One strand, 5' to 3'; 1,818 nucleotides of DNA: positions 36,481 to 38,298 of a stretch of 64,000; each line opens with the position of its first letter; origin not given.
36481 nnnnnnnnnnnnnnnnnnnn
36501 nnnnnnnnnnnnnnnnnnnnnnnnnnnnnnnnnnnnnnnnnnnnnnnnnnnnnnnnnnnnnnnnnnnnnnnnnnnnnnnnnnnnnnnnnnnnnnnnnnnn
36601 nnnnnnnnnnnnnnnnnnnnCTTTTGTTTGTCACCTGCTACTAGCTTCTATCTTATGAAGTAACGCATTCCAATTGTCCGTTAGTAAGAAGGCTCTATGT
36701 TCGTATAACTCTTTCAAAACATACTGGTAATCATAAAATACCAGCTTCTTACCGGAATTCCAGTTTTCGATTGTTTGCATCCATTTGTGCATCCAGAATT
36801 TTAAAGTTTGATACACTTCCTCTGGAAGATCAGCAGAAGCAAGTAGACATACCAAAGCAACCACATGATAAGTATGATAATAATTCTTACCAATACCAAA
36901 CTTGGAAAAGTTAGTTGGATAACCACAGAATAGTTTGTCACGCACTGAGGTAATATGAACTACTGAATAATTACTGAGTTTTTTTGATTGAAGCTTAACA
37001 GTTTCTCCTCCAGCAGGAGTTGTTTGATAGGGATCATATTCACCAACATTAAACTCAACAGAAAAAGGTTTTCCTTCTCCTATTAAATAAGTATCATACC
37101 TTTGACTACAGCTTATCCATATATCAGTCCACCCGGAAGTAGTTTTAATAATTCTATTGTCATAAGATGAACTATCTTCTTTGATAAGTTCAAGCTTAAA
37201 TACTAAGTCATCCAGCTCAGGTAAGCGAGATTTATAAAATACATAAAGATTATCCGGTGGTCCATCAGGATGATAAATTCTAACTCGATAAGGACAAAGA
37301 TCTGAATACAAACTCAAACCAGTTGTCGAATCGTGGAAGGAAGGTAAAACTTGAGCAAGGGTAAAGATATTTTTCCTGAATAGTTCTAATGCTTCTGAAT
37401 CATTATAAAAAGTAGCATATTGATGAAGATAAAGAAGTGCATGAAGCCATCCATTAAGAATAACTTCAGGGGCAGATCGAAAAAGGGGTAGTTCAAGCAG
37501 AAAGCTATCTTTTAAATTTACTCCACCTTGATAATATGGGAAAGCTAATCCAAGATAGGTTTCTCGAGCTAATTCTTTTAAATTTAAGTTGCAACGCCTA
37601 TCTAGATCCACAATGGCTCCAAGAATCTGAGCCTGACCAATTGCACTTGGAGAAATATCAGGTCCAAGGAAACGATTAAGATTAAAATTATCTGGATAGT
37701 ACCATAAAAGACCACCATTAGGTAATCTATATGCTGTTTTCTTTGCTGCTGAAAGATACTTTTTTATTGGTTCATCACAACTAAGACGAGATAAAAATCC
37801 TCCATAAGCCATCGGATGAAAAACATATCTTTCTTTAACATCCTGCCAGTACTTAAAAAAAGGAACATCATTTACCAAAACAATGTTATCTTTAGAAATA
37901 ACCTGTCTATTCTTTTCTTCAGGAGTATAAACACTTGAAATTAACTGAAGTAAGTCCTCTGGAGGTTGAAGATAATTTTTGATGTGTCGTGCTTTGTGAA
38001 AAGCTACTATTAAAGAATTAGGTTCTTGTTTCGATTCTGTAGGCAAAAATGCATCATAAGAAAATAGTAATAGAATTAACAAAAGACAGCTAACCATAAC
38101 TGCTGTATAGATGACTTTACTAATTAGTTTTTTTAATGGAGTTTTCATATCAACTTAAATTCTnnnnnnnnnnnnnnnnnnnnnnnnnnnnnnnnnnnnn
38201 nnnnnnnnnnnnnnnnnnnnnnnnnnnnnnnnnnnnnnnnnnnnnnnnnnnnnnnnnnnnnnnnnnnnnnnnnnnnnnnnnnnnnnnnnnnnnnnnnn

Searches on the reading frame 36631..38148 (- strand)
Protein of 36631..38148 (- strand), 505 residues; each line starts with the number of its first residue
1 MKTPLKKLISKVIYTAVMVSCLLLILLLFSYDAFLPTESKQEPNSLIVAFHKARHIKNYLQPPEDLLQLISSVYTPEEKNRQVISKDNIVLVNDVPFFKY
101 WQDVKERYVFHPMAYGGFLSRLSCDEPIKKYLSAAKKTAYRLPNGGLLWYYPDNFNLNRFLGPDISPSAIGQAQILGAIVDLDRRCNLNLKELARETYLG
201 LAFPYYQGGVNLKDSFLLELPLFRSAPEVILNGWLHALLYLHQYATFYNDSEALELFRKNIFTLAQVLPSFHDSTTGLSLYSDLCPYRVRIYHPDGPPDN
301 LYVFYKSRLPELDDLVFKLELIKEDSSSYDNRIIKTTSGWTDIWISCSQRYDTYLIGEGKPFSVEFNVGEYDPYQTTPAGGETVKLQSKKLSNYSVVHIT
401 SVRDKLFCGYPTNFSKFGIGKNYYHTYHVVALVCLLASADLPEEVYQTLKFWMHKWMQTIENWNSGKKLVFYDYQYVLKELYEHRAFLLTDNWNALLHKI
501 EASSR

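Call 3: search_protein_families(library=ncbifam, proteins=[window:36631-38148:-], max_evalue=0.00001)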
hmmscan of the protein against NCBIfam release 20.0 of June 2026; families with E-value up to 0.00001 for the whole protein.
window:36631-38148:- (505 aa): 0 families

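Call 4: search_protein_families(library=pfam, proteins=[window:36631-38148:-], max_evalue=0.00001)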
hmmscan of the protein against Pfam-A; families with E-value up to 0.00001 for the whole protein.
window:36631-38148:- (505 aa): 1 family
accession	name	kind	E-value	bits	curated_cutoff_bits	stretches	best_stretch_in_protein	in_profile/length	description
PF06662.19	C5-epim_C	-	7.6e-07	29.3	23.3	1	207-281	67-141/188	D-glucuronyl C5-epimerase C-terminus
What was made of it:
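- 36631..38148 (-): 505-aa membrane-anchored protein with an alpha/alpha-barrel domain (weak D-glucuronyl C5-epimerase C-terminal similarity); function open, conserved partner of the long GT4, Wzm/Wzt and the 2-epimerase. Pfam C5-epim_C 29.3 bits (GA 23.3), residues 207-281 (call 4).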

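Call 51: search_protein_families(library=ncbifam, proteins=[window:36631-38148:-], max_evalue=1e-8)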
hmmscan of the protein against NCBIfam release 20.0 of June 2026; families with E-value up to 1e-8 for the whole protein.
window:36631-38148:- (505 aa): 0 families

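Call 54: find_homologous_proteins(query=window:36631-38148:-, max_evalue=0.001)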
Query window:36631-38148:- (505 aa): 69 proteins with E <= 0.001 among 8000 candidates.
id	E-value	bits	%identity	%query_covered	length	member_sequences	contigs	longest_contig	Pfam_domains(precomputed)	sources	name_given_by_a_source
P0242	0.0e+0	1173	100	100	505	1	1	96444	PF06662.20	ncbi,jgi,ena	-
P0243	2.5e-219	747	66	95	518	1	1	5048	PF06662.20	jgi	-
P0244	6.6e-218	743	68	91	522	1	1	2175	PF06662.20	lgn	-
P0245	3.9e-214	730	66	94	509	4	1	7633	PF06662.20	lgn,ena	-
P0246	3.8e-187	641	71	77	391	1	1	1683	PF06662.20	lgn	-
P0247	1.6e-181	623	58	94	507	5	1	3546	-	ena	-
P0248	2.7e-179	615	57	95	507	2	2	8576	-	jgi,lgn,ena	-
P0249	8.2e-171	587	68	73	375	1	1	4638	PF06662.20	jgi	jgi:hypothetical protein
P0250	1.0e-170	587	54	98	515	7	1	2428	-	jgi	jgi:hypothetical protein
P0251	4.3e-170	585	54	91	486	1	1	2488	-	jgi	-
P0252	2.4e-169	583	55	91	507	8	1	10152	-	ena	-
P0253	4.2e-168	578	55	91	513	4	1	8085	-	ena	-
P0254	7.7e-166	571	53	95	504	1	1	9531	-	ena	-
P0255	5.5e-165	568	55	89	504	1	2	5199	-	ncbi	-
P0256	2.0e-164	566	55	91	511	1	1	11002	-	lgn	-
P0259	1.0e-159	551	53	93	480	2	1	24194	-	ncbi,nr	ncbi:MAG: hypothetical protein PHX35_01840 [Candidatus Bipolaricaulis anaerobius]|nr:hypothetical pr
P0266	7.7e-133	462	47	93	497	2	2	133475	PF06662.20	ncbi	-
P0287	1.5e-66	243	35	84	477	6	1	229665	-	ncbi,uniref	ncbi:hypothetical protein [Nitratireductor rhodophyticola]|uniref:hypothetical protein n=1 Tax=Nitra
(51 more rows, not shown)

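Call 55: find_encoding_contigs(protein=P0287, flank=10000, max_places=1)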
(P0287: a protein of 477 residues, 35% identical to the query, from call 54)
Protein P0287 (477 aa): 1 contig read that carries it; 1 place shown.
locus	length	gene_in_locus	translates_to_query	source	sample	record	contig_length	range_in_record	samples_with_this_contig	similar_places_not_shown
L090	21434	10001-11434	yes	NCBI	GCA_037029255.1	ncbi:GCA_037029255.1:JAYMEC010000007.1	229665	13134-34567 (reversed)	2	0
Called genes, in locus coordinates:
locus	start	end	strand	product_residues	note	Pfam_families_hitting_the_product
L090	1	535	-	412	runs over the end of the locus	PF03330:DPBB_1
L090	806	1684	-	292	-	PF00126:HTH_1, PF03466:LysR_substrate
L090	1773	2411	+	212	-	PF13489:Methyltransf_23, PF01209:Ubie_methyltran, PF05219:DREV (weak), PF13847:Methyltransf_31, PF08241:Methyltransf_11, PF08242:Methyltransf_12, PF13649:Methyltransf_25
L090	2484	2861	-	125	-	PF14552:Tautomerase_2, PF01361:Tautomerase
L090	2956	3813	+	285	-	PF00126:HTH_1, PF03466:LysR_substrate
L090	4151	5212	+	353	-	-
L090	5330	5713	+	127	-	-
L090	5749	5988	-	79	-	-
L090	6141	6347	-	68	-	PF00313:CSD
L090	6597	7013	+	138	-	-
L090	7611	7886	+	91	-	-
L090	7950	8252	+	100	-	-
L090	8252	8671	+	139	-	-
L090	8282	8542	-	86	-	PF07369:DUF1488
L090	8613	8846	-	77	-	-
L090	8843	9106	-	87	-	-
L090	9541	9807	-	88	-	PF01527:HTH_Tnp_1, PF13384:HTH_23 (faint), PF13518:HTH_28 (weak)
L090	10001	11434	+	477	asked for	-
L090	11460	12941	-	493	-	PF13439:Glyco_transf_4, PF13579:Glyco_trans_4_4, PF00534:Glycos_transf_1, PF13692:Glyco_trans_1_4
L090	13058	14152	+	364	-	PF02350:Epimerase_2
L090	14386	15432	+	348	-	PF01244:Peptidase_M19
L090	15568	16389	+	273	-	PF01503:PRA-PH (faint), PF03819:MazG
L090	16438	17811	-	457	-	PF13167:GTP-bdg_N, PF16360:GTP-bdg_M, PF01926:MMR_HSR1, PF19275:HflX_C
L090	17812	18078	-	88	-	PF17209:Hfq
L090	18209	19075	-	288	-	PF01063:Aminotran_4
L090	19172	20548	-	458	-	PF00070:Pyr_redox (faint), PF02254:TrkA_N, PF03807:F420_oxidored (faint), PF07992:Pyr_redox_2 (faint), PF13241:NAD_binding_7 (faint), PF02080:TrkA_C (weak), PF02254:TrkA_N, PF02080:TrkA_C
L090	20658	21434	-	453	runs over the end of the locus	PF00072:Response_reg, PF00158:Sigma54_activat, PF01078:Mg_chelatase (faint), PF14532:Sigma54_activ_2, PF07728:AAA_5 (faint), PF25601:AAA_lid_14, PF02954:HTH_8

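Call 56: find_encoding_contigs(protein=P0259, flank=10000, max_places=1)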
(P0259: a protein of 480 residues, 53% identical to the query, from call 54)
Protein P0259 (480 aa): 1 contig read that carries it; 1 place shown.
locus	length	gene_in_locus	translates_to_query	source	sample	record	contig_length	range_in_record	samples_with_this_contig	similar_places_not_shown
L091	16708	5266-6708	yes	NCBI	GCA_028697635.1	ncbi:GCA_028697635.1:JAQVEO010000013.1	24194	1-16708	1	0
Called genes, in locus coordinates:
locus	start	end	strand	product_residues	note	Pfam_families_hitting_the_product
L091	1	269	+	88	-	?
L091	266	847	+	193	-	PF25084:LbH_EIF2B (weak), PF14602:Hexapep_2 (faint), PF00132:Hexapep, PF25087:GMPPB_C (weak), PF00132:Hexapep (weak)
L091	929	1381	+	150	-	PF05635:23S_rRNA_IVP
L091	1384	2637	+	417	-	PF00155:Aminotran_1_2 (faint), PF01041:DegT_DnrJ_EryC1, PF01212:Beta_elim_lyase (faint)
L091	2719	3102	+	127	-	PF05635:23S_rRNA_IVP, PF22296:bAvd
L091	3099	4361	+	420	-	PF02350:Epimerase_2, PF13579:Glyco_trans_4_4 (weak), PF02350:Epimerase_2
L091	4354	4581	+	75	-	PF15919:HicB_lk_antitox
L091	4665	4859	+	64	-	-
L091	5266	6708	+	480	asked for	-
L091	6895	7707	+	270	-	-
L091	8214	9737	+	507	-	PF13439:Glyco_transf_4, PF13579:Glyco_trans_4_4, PF00534:Glycos_transf_1, PF13692:Glyco_trans_1_4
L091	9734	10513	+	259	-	-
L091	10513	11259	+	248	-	PF00005:ABC_tran, PF13304:AAA_21 (faint)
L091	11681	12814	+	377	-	PF13439:Glyco_transf_4, PF13579:Glyco_trans_4_4, PF00534:Glycos_transf_1, PF13692:Glyco_trans_1_4, PF13524:Glyco_trans_1_2, PF26337:Gtf3_C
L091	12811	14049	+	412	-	PF13439:Glyco_transf_4, PF13579:Glyco_trans_4_4, PF00534:Glycos_transf_1, PF13692:Glyco_trans_1_4, PF13524:Glyco_trans_1_2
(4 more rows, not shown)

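Call 57: find_encoding_contigs(protein=P0266, flank=10000, max_places=1)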
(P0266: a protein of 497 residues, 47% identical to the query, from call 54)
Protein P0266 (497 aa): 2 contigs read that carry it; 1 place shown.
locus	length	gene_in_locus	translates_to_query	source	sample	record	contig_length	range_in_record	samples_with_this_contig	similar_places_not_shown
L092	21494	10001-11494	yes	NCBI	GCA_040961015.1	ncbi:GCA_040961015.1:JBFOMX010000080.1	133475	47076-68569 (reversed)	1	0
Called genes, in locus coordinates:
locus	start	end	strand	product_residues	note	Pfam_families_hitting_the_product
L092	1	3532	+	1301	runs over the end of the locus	PF00112:Peptidase_C1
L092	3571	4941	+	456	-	-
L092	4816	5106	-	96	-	-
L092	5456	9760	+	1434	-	PF00112:Peptidase_C1, PF16656:Pur_ac_phosph_N (faint), PF13313:DUF4082, PF18560:Lectin_like, PF13385:Laminin_G_3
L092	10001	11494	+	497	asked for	PF06662:C5-epim_C (weak)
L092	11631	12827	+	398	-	-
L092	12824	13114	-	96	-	-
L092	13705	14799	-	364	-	-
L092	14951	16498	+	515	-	PF13439:Glyco_transf_4, PF13579:Glyco_trans_4_4, PF00534:Glycos_transf_1, PF13692:Glyco_trans_1_4, PF13524:Glyco_trans_1_2 (weak)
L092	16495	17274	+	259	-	PF01061:ABC2_membrane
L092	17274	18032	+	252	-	PF00005:ABC_tran, PF13304:AAA_21 (faint)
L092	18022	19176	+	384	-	PF02350:Epimerase_2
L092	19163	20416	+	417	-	PF13439:Glyco_transf_4, PF13579:Glyco_trans_4_4, PF00534:Glycos_transf_1, PF13692:Glyco_trans_1_4, PF13524:Glyco_trans_1_2 (weak)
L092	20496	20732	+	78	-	PF02604:PhdYeFM_antitox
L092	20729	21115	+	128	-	PF01850:PIN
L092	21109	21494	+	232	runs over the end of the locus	PF02397:Bac_transf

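Call 69: predict_structure(alignment_id=A2)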
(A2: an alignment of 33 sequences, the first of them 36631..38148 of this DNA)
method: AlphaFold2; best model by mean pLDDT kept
length: 505 residues; sequences in the alignment: 33
mean_pLDDT: 91.9   pTM: 0.89
mean pLDDT of the five models: 91.9, 91.7, 90.7, 90.6, 90.4
residues with pLDDT >= 90: 398; 70-90: 74; 50-70: 30; < 50: 3
segments of 3 or more residues with pLDDT < 50: none
pLDDT, mean of each block of 10 residues (from residue 1): 70 88 73 53 86 96 97 82 75 92 81 96 95 98 98 91 94 98 97 99 98 97 97 98 98 98 97 95 97 94 96 97 91 96 97 97 97 87 97 97 95 79 96 96 96 97 83 96 89 93 77
secondary structure, 60 per line:
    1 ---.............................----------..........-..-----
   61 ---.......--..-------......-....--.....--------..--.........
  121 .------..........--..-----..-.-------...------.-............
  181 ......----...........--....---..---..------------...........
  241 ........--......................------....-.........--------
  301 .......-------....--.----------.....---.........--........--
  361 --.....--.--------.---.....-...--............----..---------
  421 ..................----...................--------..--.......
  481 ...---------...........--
elements in order: H4-32 H43-52 H64-70 E82-84 E89-92 E95-99 H112-121 H128-137 H169-186 H191-201 H231-248 H251-271 E279-282 E284-292 E301-307 E315-318 E332-336 E340-348 E351-358 E363-367 E383-387 E389-391 E394-398 H399-405 H423-438 H443-461 H474-483 H493-503

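Call 73: fold_search(model_id=the predicted structure, library=pdb)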
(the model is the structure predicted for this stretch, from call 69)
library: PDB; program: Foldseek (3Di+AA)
matches with E <= 10: 697; with E <= 0.001: 1
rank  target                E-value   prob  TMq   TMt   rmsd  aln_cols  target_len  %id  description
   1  7cju_A                9.5e-04  1.00  0.27  0.33  17.6       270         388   12  Crystal structure of inactive form of chitosanase crystallized by ammonium sulfate (released 2020-07-29)
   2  6i02_A                1.4e-03  1.00  0.24  0.23   7.4       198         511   16  Structure of human D-glucuronyl C5 epimerase in complex with product (released 2019-04-03)
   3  4pxq_B                1.8e-03  1.00  0.24  0.24   7.1       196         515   17  Crystal structure of D-glucuronyl C5-epimerase in complex with heparin hexasaccharide (released 2015-01-14)
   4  8h1l_A                1.8e-03  1.00  0.24  0.29  16.9       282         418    8  Crystal structure of glucose-2-epimerase in complex with D-Glucitol from Runella slithyformis Runsl_4512 (released 2023-07-12)
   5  6hzz_B                2.4e-03  1.00  0.24  0.24   7.3       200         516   16  Structure of human D-glucuronyl C5 epimerase (released 2019-04-03)
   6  4pxq_A                2.6e-03  1.00  0.24  0.24   7.0       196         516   17  Crystal structure of D-glucuronyl C5-epimerase in complex with heparin hexasaccharide (released 2015-01-14)
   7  6hzz_A                2.8e-03  1.00  0.24  0.23   7.3       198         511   16  Structure of human D-glucuronyl C5 epimerase (released 2019-04-03)
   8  6i01_A                2.9e-03  1.00  0.24  0.24   4.4       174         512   16  Structure of human D-glucuronyl C5 epimerase in complex with substrate (released 2019-04-03)
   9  8h1l_D                2.9e-03  1.00  0.24  0.29  10.8       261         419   11  Crystal structure of glucose-2-epimerase in complex with D-Glucitol from Runella slithyformis Runsl_4512 (released 2023-07-12)
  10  8h1l_C                3.1e-03  0.99  0.23  0.27  17.9       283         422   11  Crystal structure of glucose-2-epimerase in complex with D-Glucitol from Runella slithyformis Runsl_4512 (released 2023-07-12)
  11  6i01_B                3.8e-03  1.00  0.24  0.23   4.4       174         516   16  Structure of human D-glucuronyl C5 epimerase in complex with substrate (released 2019-04-03)
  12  1wzz                  3.8e-03  1.00  0.25  0.38   5.0       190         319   12  Structure of endo-beta-1,4-glucanase CMCax from Acetobacter xylinum (released 2006-03-14)
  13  7xgq_A                5.3e-03  0.98  0.25  0.31  17.9       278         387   14  Crystal structure of chitosanase crystallized by ammonium sulfate with glycan (released 2022-04-20)
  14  8h1l_B                5.9e-03  0.99  0.25  0.29  16.8       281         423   10  Crystal structure of glucose-2-epimerase in complex with D-Glucitol from Runella slithyformis Runsl_4512 (released 2023-07-12)
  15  4pw2                  7.2e-03  1.00  0.24  0.24   7.2       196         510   17  Crystal structure of D-glucuronyl C5 epimerase (released 2015-01-14)
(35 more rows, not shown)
